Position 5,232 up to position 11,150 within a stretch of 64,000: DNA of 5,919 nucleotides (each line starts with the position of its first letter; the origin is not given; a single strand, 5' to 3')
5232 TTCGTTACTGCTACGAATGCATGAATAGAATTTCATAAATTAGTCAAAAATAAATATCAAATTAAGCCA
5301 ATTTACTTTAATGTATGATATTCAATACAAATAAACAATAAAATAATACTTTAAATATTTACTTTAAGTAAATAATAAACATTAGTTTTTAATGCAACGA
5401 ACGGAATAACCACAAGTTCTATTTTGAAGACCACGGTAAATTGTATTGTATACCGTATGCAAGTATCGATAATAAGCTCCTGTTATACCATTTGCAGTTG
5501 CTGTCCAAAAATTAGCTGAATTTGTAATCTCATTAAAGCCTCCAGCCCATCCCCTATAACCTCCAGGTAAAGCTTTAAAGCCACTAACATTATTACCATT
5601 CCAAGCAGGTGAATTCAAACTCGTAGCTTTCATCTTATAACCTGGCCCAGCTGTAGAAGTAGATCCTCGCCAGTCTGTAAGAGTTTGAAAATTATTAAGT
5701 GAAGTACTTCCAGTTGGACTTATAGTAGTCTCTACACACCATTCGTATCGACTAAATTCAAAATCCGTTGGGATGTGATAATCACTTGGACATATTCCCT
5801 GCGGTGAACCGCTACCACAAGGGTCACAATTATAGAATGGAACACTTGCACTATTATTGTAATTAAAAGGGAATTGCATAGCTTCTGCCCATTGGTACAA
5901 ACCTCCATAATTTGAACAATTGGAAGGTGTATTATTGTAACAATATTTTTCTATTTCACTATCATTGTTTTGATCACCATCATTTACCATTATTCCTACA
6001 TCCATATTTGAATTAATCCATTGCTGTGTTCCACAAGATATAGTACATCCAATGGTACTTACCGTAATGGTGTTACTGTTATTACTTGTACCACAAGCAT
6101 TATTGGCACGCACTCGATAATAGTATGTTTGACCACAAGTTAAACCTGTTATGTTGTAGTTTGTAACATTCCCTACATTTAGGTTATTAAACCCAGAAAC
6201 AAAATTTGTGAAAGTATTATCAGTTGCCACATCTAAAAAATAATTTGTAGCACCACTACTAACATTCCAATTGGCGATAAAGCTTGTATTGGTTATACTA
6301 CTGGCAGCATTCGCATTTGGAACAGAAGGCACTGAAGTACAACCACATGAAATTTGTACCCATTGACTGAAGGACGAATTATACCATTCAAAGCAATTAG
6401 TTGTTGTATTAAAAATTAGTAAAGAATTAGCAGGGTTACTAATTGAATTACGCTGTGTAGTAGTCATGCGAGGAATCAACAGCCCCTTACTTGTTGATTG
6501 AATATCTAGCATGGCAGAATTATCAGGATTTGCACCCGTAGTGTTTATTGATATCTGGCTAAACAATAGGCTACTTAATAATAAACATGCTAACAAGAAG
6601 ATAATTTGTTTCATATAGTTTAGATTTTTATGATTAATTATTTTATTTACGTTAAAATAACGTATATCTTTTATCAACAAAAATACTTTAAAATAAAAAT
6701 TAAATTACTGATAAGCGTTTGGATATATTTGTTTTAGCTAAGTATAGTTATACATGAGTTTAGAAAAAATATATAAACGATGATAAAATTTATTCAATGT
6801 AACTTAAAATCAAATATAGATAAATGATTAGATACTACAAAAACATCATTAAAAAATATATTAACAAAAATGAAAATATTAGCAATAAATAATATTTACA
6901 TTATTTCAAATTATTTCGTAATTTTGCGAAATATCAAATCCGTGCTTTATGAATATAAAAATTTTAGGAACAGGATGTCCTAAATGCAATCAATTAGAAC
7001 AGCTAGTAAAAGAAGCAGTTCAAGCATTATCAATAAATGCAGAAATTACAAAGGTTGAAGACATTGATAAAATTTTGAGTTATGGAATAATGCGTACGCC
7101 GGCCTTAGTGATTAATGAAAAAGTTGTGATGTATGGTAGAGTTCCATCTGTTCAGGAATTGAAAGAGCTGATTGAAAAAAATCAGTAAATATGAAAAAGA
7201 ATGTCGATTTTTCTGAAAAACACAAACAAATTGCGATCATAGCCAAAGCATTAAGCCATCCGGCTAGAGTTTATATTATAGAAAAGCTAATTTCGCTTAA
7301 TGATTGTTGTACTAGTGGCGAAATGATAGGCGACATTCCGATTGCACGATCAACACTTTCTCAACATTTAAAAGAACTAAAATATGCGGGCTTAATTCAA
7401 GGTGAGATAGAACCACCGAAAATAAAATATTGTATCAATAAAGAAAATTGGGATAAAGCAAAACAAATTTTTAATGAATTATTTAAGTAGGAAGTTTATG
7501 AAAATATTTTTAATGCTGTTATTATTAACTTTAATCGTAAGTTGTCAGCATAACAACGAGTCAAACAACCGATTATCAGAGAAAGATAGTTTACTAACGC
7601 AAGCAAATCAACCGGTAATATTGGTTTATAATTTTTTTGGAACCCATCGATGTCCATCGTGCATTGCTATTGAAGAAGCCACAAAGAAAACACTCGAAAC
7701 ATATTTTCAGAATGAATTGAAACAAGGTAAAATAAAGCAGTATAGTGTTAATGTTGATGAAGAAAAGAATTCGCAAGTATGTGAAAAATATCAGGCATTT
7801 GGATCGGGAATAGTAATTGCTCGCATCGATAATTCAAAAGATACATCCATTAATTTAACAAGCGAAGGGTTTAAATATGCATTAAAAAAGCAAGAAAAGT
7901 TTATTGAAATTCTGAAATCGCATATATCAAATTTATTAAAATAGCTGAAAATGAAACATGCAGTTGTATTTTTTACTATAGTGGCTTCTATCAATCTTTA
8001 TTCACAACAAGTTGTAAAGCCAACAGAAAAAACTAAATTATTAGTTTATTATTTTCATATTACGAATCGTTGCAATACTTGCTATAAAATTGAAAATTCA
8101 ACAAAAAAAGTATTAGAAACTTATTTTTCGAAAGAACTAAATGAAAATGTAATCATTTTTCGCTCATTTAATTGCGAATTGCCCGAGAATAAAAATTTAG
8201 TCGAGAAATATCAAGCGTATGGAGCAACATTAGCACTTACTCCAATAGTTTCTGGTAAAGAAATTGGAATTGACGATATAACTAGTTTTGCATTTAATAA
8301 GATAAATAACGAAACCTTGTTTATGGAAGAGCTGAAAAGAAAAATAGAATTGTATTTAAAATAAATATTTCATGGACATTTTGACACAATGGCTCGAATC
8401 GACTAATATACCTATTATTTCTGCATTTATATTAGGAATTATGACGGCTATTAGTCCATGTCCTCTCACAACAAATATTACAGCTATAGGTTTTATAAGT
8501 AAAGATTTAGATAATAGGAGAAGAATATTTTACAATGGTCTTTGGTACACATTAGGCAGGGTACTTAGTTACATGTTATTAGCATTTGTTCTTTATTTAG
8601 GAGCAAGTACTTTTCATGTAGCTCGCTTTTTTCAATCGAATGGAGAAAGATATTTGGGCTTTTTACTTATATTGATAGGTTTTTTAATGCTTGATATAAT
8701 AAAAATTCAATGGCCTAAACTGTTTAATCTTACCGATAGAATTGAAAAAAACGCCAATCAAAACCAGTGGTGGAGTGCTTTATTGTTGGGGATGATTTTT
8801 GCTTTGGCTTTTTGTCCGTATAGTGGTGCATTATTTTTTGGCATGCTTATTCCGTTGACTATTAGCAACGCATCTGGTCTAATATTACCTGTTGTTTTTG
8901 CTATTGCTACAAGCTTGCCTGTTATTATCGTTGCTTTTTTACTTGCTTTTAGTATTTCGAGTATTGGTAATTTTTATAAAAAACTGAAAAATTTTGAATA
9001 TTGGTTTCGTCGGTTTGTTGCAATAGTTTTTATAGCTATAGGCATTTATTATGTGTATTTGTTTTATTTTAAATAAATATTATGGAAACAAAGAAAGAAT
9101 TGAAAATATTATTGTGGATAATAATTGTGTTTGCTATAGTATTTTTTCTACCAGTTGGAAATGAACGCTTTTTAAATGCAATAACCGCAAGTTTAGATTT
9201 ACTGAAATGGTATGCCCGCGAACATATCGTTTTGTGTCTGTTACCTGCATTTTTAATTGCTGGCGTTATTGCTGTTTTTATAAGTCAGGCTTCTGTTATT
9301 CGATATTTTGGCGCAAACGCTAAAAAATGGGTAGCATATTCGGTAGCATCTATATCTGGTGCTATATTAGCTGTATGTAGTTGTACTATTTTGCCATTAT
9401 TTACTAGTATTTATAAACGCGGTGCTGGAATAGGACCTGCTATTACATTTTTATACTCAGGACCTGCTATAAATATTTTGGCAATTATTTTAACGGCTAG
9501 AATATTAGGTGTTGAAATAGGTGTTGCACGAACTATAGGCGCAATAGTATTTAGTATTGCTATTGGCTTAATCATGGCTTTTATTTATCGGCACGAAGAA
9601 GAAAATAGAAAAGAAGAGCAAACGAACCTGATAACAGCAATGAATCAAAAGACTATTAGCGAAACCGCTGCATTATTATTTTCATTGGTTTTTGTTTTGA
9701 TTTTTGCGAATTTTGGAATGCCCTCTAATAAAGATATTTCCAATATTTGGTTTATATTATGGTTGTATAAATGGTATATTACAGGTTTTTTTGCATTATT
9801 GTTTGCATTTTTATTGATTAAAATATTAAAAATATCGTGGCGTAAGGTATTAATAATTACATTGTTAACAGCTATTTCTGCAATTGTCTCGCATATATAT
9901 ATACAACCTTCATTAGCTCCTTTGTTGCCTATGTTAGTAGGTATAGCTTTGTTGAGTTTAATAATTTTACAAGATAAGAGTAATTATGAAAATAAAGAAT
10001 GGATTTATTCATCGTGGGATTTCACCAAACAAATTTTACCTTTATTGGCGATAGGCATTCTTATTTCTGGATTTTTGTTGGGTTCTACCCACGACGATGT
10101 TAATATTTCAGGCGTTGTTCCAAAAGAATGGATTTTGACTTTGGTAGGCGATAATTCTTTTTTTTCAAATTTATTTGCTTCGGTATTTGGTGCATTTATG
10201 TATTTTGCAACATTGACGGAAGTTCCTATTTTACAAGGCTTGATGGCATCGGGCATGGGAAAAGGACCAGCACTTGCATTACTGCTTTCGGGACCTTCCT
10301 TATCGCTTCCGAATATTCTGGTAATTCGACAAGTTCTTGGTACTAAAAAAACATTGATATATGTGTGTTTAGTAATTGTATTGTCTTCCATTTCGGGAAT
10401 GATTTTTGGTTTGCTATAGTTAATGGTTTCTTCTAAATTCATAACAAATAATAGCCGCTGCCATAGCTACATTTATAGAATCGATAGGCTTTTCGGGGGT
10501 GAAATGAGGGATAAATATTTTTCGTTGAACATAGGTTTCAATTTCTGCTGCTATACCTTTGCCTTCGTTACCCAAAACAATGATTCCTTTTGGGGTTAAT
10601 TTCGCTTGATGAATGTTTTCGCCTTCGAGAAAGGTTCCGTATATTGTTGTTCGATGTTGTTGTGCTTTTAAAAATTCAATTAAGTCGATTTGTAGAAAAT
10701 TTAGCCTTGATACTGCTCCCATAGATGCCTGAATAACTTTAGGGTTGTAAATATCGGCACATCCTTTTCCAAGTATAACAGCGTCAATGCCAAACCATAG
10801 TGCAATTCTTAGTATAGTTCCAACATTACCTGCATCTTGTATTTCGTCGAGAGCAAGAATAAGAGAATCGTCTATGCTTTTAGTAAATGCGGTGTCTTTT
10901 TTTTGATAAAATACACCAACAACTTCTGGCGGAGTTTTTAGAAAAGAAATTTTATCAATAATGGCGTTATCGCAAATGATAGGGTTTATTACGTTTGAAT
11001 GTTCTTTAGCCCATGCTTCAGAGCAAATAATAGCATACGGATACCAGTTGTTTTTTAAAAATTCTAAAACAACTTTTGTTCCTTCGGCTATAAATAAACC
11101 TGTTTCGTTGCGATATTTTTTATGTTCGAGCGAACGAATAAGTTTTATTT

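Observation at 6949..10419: Six-gene ArsR-controlled operon in which every product carries redox-type cysteines: a putative thiol relay across the membrane plus permease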

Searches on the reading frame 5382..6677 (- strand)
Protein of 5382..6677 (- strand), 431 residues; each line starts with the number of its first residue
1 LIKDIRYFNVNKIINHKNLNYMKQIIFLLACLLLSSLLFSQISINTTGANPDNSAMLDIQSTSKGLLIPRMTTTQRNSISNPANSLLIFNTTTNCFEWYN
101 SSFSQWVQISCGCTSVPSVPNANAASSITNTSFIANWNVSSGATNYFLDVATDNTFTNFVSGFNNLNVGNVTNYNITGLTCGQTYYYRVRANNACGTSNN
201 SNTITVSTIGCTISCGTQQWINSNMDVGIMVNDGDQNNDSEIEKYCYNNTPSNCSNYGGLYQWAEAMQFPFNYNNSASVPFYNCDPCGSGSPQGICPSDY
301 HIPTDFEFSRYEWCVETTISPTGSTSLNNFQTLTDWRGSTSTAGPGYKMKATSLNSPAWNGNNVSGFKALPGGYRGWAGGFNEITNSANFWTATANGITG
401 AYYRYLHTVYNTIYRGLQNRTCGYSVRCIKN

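Call 78: search_protein_families(library=pfam, proteins=[window:5382-6677:-], max_evalue=0.0001)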
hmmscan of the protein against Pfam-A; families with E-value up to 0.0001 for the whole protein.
window:5382-6677:- (431 aa): 3 families
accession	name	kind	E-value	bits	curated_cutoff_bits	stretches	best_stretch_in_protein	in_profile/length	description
PF09603.15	Fib_succ_major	-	5.9e-25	89.1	33.9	1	214-430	2-187/187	Fibrobacter succinogenes major domain (Fib_succ_major)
PF00041.27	fn3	-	5.4e-08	33.4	25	1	124-206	7-83/84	Fibronectin type III domain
PF16656.11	Pur_ac_phosph_N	-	4.4e-05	24.4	30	1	127-200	10-88/93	Purple acid Phosphatase, N-terminal domain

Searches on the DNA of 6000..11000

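Call 77: search_rna_families(source=window, start=6000, end=11000, threshold=evalue, max_evalue=0.1)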
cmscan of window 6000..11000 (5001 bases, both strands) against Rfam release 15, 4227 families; matches with E-value up to 0.1: 0.
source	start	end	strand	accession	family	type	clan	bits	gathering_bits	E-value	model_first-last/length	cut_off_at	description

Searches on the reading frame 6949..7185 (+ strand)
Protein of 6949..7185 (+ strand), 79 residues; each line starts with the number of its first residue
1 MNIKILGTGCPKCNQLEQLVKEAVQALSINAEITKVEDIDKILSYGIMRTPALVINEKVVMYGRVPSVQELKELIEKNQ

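Call 3: search_protein_families(library=pfam, proteins=[window:6949-7185:+], max_evalue=0.01)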
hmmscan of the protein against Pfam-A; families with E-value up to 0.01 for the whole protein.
window:6949-7185:+ (79 aa): 2 families
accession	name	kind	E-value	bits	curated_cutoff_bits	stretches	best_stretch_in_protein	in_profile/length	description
PF13192.12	Thioredoxin_3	-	5.9e-30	103.6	24.8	1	1-76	1-76/76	Thioredoxin domain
PF07511.17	DUF1525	-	0.00012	22.6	24.1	1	36-76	69-108/113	Protein of unknown function (DUF1525)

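Call 4: search_protein_families(library=ncbifam, proteins=[window:6949-7185:+], max_evalue=0.01)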
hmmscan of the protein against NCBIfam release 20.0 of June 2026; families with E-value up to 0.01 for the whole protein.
window:6949-7185:+ (79 aa): 8 families
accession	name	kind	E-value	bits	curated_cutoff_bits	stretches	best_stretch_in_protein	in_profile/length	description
TIGR00412.2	redox_disulf_2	subfamily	3e-34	117.3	62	1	2-75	1-74/75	MTH895/ArsE family thioredoxin-like protein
TIGR00411.1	redox_disulf_1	equivalog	2e-12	47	92.75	1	9-78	10-81/82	MJ0307 family thioredoxin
TIGR02187.2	PDO_seleno_TRX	equivalog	1.2e-05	24.8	185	1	9-76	29-103/209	protein disulfide oxidoreductase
TIGR03757.1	conj_TIGR03757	hypoth_equivalog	1.8e-05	24.9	73.2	1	17-77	52-111/113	TIGR03757 family integrating conjugative element protein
NF040730.1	CxCC_doxin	equivalog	3.1e-05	23.6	65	1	9-60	10-64/83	thioredoxin-like (seleno)protein SaoT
TIGR03143.1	AhpF_homolog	hypoth_equivalog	5.8e-05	21.9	687.65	1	7-75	488-554/555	putative alkyl hydroperoxide reductase F subunit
NF047660.1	HUIPC_Trx_selen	equivalog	0.0038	17.3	105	0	47-77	60-89/91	HUIPC motif thioredoxin-like (seleno)protein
TIGR02196.1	GlrX_YruB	hypoth_equivalog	0.0099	16.4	88.55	0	8-61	8-62/74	glutaredoxin-like protein, YruB-family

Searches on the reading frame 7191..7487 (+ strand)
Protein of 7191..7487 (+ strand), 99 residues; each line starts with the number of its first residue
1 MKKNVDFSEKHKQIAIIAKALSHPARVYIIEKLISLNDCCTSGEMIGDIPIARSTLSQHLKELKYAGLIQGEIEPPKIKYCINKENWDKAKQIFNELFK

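Call 3: search_protein_families(library=pfam, proteins=[window:7191-7487:+], max_evalue=0.01)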
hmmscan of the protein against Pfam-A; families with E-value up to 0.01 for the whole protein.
window:7191-7487:+ (99 aa): 2 families
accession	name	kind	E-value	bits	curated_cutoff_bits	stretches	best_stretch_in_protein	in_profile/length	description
PF01022.26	HTH_5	-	1.6e-06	28.3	22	1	23-70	1-46/47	Bacterial regulatory protein, arsR family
PF12840.13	HTH_20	-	0.00031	21.1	27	1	21-69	1-48/51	Helix-turn-helix domain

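Call 4: search_protein_families(library=ncbifam, proteins=[window:7191-7487:+], max_evalue=0.01)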
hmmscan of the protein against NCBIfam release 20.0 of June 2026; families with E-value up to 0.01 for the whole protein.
window:7191-7487:+ (99 aa): 9 families
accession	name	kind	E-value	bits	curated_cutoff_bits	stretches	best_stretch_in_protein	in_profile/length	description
NF033788.1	HTH_metalloreg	subfamily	4.1e-12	45.7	55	1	17-88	4-74/77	metalloregulator ArsR/SmtB family transcription factor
NF033789.1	repress_SdpR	subfamily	1.5e-09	37.6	100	1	19-85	3-67/79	autorepressor SdpR family transcription factor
NF041413.1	ArsR_Rv2640c_fam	equivalog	1.6e-09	38.2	155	1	12-85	30-104/118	Rv2640c family ArsR-like transcriptional regulator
NF040642.1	sulf_sens_BigR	equivalog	1.6e-07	31.3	155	1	6-98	2-89/95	sulfite-sensing transcriptional repressor BigR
NF045707.1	Dbac_1936_reg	equivalog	1.2e-06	28.5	115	1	9-83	2-74/99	ArsR/SmtB-type metalloregulator TsoR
NF047906.1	CdPbTransRegCmtR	equivalog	4e-06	26.7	150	1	9-90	6-85/104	Cd(II)/Pb(II)-sensing metalloregulatory transcriptional regulator CmtR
NF053755.1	MsvR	equivalog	0.00024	20.9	220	1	19-75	8-62/236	transcriptional factor MsvR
NF052532.1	TransRegPagRBaca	equivalog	0.00026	21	170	1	15-87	18-88/99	transcriptional repressor PagR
NF040939.2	trans_reg_lrs14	equivalog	0.0026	17.8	90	1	27-75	24-72/103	Lrs14 family HTH-type transcriptional regulator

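Call 39: search_solved_structures(query=window:7191-7487:+, max_evalue=0.01, show_alignments=4)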
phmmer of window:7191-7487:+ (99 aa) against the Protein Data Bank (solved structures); distinct sequences matched with E-value up to 0.01: 11.
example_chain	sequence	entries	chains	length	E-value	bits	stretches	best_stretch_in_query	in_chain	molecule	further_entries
3cuo_A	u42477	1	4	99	3.3e-06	30.6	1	11-85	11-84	Uncharacterized HTH-type transcriptional regulator ygaV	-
3pqj_A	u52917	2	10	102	3.2e-05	27.4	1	6-98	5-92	Biofilm growth-associated repressor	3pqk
2jsc_A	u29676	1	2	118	0.00011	25.7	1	12-85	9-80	Transcriptional regulator Rv1994c/MT2050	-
6jmi_A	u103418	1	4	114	0.00016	25.2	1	11-75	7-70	Uncharacterized HTH-type transcriptional regulator Rv0081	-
5znx_A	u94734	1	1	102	0.00043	23.8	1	6-87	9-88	Transcriptional activator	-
3jth_A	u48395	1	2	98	0.00047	23.7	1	7-87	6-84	Transcription activator HlyU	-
7p6f_AAA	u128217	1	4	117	0.00068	23.2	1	18-85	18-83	Transcriptional regulator SrnR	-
4omy_A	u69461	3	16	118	0.00083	22.9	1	9-88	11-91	NolR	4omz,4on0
4k2e_A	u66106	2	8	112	0.00089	22.8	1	7-84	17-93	Transcriptional activator HlyU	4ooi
7txm_A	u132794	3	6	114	0.0016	22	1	17-71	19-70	Transcriptional regulator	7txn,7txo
8qkf_A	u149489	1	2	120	0.0082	19.7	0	17-80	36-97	ArsR family transcriptional regulator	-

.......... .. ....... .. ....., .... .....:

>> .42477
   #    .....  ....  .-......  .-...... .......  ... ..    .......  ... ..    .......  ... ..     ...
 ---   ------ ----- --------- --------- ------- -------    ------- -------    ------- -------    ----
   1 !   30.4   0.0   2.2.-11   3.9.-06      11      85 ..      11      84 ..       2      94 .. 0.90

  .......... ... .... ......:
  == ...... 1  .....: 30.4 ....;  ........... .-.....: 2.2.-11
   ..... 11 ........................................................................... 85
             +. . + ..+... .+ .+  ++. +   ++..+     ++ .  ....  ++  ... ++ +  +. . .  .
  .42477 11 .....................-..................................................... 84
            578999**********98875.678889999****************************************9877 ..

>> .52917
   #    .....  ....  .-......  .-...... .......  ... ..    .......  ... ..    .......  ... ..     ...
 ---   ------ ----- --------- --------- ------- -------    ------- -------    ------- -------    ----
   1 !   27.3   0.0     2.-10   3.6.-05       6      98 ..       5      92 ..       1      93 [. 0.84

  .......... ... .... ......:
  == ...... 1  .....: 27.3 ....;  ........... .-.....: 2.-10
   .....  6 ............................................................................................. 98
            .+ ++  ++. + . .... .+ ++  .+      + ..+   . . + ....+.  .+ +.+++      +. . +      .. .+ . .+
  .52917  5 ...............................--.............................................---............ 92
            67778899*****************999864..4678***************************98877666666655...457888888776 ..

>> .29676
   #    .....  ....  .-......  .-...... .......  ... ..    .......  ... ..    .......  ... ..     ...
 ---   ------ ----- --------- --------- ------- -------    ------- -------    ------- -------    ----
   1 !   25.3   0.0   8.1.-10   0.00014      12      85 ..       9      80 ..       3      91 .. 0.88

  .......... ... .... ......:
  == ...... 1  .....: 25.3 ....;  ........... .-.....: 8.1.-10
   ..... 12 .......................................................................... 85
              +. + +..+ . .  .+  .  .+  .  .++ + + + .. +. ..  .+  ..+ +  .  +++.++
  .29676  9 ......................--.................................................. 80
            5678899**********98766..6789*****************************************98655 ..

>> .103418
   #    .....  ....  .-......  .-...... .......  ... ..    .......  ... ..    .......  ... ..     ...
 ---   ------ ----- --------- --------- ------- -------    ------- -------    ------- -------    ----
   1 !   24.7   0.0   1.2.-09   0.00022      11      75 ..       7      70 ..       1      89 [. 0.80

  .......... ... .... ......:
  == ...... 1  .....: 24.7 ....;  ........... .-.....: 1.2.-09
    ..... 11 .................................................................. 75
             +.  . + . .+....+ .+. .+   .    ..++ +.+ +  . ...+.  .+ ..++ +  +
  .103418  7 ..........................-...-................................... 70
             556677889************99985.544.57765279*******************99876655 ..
